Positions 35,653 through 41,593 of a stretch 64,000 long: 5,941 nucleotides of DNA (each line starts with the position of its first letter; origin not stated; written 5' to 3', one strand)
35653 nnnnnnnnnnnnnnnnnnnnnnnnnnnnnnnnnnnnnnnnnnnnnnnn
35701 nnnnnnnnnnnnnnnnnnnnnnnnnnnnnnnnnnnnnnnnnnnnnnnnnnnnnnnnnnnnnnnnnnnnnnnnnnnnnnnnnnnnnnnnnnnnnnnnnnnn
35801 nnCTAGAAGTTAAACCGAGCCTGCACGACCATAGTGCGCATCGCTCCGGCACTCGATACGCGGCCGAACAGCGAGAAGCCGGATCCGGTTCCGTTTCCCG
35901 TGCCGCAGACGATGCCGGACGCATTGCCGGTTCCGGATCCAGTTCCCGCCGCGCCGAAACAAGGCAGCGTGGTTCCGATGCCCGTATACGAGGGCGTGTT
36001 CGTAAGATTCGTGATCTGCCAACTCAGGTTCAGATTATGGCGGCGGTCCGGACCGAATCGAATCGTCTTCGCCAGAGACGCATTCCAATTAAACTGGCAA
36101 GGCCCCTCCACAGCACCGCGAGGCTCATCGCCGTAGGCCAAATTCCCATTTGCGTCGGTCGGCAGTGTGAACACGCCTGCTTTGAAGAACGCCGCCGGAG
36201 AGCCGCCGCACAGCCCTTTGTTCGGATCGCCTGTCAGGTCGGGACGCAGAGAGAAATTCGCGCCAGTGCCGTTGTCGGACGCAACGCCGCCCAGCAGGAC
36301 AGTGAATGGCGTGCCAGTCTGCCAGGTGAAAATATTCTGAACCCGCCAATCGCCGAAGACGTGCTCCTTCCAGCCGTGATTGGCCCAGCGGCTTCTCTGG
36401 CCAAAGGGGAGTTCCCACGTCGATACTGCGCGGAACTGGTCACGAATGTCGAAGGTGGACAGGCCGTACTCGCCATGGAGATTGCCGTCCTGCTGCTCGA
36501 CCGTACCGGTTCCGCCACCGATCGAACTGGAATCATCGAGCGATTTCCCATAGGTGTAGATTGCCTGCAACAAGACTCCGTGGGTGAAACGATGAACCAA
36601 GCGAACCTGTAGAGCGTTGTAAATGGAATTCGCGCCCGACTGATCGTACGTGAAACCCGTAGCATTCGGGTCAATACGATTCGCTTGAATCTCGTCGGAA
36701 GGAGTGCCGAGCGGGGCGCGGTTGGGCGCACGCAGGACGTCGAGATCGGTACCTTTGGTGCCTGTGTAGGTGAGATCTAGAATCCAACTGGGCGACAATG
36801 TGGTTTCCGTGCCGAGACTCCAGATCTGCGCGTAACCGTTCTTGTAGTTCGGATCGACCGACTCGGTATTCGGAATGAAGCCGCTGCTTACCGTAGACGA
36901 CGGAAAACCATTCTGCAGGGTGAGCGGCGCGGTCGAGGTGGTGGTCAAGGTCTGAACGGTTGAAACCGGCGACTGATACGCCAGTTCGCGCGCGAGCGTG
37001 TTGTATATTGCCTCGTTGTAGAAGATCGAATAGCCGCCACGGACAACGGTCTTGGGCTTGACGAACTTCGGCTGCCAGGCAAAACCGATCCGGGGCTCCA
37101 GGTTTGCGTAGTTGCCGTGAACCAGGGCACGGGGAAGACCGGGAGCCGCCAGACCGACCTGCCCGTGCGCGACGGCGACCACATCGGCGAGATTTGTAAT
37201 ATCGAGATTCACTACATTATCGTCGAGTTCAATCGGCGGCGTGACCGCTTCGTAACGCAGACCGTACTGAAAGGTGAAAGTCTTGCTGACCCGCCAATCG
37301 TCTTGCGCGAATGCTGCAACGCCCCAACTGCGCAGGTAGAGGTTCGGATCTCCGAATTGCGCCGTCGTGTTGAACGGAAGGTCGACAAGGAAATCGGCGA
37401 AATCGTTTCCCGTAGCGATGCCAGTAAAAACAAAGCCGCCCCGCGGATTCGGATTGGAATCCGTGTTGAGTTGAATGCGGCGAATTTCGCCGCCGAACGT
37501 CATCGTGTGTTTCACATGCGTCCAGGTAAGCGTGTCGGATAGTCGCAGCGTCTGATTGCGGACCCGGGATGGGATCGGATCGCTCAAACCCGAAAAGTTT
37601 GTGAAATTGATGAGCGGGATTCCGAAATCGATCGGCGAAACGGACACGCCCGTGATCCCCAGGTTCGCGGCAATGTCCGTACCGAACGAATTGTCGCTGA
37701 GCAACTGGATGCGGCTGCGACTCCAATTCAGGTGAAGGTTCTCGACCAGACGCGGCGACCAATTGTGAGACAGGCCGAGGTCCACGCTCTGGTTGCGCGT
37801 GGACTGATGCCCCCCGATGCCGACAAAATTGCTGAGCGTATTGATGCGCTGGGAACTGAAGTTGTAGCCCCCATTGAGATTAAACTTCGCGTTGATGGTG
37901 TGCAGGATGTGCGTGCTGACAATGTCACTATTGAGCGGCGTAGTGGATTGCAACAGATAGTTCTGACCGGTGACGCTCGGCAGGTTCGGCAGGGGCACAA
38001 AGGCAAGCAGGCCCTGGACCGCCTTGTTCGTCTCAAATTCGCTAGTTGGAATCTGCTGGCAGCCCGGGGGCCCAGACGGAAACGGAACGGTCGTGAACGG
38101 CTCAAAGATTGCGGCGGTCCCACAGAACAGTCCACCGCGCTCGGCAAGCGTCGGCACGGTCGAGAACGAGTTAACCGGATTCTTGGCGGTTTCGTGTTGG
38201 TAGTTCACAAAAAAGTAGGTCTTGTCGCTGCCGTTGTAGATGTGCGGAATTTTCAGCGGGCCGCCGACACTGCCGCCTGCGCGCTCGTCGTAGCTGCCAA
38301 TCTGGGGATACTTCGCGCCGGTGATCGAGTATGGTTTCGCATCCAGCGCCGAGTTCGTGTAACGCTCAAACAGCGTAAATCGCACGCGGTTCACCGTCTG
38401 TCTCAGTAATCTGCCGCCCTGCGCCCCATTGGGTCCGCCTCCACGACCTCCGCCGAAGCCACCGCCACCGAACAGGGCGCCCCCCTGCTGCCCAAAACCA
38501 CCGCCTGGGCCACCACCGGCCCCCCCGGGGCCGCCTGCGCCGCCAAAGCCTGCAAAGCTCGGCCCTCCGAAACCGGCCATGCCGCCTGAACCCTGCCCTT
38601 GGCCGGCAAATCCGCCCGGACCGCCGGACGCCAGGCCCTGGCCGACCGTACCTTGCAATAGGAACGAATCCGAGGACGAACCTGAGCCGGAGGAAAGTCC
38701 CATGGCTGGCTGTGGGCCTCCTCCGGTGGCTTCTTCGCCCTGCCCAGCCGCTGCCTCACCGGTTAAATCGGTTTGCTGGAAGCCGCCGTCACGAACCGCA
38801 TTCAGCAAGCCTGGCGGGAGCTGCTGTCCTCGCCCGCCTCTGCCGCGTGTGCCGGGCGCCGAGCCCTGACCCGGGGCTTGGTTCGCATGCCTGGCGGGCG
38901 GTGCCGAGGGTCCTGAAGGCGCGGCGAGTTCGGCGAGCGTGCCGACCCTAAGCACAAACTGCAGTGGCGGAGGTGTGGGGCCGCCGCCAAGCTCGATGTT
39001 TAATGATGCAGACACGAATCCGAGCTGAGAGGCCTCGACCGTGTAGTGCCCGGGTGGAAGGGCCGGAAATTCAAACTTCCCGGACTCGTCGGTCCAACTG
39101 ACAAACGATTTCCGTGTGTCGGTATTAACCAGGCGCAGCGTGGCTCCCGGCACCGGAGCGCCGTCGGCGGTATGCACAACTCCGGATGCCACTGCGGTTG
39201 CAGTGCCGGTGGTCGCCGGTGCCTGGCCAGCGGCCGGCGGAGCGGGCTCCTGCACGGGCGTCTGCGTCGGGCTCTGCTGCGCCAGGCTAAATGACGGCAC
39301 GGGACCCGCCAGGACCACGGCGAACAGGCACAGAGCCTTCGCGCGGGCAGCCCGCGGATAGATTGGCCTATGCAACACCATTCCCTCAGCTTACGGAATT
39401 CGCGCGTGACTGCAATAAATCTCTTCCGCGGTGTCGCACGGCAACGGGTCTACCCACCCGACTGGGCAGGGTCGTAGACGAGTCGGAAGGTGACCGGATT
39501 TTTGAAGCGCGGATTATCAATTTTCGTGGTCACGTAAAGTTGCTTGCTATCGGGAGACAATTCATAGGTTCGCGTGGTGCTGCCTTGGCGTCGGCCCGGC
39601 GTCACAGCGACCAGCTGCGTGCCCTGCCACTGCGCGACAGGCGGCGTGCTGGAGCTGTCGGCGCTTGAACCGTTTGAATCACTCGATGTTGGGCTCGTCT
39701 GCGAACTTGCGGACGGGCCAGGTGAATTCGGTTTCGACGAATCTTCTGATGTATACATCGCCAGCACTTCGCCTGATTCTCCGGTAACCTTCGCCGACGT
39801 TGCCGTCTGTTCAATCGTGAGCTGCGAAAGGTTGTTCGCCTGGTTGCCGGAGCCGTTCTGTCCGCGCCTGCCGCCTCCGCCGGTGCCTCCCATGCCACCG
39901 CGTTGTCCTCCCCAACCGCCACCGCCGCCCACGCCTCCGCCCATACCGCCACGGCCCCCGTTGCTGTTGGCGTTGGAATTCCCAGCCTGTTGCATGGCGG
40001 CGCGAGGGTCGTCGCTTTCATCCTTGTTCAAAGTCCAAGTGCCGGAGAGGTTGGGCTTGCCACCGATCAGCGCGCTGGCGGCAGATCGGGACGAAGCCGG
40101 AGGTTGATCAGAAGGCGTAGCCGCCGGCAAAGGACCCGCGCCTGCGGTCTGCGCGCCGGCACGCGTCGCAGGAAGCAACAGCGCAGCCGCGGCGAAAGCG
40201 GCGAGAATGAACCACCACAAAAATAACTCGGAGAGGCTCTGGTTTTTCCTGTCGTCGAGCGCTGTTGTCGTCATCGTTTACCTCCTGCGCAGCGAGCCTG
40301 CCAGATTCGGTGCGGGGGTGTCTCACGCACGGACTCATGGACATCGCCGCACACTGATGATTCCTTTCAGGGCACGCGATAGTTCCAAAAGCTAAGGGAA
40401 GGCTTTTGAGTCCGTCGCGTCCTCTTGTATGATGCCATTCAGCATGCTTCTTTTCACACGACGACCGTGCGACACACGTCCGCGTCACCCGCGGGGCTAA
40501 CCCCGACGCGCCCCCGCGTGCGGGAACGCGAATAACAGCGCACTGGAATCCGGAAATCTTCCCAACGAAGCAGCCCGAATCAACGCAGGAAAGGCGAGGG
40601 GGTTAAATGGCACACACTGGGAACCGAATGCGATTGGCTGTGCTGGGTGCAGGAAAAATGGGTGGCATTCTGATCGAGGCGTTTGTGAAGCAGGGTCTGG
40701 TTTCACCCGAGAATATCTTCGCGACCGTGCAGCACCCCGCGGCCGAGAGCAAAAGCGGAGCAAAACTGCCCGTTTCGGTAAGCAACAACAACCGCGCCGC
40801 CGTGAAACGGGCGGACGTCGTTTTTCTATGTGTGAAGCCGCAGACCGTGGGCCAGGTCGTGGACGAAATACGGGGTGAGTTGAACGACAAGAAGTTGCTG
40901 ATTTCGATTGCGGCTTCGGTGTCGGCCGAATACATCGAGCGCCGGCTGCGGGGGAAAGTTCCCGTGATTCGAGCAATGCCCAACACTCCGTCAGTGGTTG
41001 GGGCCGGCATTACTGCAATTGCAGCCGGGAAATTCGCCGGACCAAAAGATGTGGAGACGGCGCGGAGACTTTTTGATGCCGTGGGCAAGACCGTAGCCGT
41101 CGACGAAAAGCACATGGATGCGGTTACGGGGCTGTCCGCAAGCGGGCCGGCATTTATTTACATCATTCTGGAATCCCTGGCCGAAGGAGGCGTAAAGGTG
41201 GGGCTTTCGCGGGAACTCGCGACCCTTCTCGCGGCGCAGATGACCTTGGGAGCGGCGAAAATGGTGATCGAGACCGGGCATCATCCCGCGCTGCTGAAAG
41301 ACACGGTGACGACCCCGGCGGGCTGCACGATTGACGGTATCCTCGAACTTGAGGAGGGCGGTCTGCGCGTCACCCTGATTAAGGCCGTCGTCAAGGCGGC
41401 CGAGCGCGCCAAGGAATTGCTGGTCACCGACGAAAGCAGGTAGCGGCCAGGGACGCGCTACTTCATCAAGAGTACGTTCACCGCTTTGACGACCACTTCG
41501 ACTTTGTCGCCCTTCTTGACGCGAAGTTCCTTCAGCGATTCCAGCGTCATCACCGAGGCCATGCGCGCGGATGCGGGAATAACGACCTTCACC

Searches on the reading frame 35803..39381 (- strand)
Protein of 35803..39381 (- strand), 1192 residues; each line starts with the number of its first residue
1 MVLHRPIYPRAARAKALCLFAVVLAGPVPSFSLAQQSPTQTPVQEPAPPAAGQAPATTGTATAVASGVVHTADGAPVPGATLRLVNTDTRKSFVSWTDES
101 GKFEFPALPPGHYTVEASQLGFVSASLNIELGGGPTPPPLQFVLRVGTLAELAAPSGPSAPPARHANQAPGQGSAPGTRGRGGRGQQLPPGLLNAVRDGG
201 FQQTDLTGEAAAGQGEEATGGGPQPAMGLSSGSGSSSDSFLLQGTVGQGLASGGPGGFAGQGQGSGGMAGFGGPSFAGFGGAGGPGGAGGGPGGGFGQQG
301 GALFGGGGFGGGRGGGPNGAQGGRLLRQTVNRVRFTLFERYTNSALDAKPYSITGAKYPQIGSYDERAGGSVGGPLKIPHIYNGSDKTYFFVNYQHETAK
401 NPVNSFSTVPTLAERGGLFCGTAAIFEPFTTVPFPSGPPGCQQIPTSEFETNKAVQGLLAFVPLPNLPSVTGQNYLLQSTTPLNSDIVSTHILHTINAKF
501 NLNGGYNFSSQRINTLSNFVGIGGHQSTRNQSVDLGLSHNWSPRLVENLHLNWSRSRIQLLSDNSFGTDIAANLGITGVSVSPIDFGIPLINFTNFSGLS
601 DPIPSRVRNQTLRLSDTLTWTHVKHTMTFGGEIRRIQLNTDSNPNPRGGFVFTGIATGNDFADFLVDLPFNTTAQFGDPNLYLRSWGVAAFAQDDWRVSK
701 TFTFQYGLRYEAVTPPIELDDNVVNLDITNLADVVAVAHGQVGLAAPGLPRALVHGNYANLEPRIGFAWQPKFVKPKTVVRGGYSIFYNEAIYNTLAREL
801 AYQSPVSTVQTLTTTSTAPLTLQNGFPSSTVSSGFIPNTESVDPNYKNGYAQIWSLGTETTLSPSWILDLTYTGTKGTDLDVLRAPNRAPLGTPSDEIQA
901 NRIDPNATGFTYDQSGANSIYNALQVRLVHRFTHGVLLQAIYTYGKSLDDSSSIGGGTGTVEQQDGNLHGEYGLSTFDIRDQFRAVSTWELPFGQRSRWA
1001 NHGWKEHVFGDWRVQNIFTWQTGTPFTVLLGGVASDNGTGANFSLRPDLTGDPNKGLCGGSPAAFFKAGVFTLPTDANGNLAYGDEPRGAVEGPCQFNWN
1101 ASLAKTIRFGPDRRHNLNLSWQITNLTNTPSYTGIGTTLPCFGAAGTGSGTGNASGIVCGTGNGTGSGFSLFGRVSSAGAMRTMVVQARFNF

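Call 28: search_protein_families(library=pfam, proteins=[window:35803-39381:-], max_evalue=0.0001)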
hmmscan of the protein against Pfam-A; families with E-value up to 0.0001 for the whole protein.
window:35803-39381:- (1192 aa): 3 families
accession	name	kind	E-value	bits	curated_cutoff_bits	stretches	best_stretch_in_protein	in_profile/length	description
PF25183.1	OMP_b-brl_4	-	8.9e-179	597.1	30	1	336-1150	12-819/838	Outer membrane beta barrel domain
PF13620.12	CarboxypepD_reg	-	5.7e-17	62.3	32.3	1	66-144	3-81/82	Carboxypeptidase regulatory-like domain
PF13715.12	CarbopepD_reg_2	-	1.7e-07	31.6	32.2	1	66-133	2-66/88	CarboxypepD_reg-like domain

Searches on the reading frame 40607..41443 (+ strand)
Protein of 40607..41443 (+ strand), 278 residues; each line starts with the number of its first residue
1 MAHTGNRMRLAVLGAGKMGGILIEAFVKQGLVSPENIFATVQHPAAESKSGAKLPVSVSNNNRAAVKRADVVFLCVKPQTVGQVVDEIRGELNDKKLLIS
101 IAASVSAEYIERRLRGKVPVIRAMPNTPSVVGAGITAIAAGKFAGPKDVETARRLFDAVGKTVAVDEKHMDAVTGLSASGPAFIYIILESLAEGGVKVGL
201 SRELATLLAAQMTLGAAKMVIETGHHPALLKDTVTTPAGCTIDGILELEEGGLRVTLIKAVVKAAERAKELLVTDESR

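Call 28: search_protein_families(library=pfam, proteins=[window:40607-41443:+], max_evalue=0.0001)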
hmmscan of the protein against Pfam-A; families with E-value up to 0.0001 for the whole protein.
window:40607-41443:+ (278 aa): 4 families
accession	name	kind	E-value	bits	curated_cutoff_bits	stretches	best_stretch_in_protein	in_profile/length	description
PF14748.11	P5CR_dimer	-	7.6e-38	129.4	25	1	167-271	1-105/105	Pyrroline-5-carboxylate reductase dimerisation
PF03807.23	F420_oxidored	-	8.2e-18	65.2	21.6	1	9-103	1-93/94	NADP oxidoreductase coenzyme F420-dependent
PF03446.21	NAD_binding_2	-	6.6e-05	23.4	21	0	10-113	2-104/161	NAD binding domain of 6-phosphogluconate dehydrogenase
PF02153.23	PDH_N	-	8.3e-05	22.6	26.5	0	45-110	21-86/154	Prephenate dehydrogenase, nucleotide-binding domain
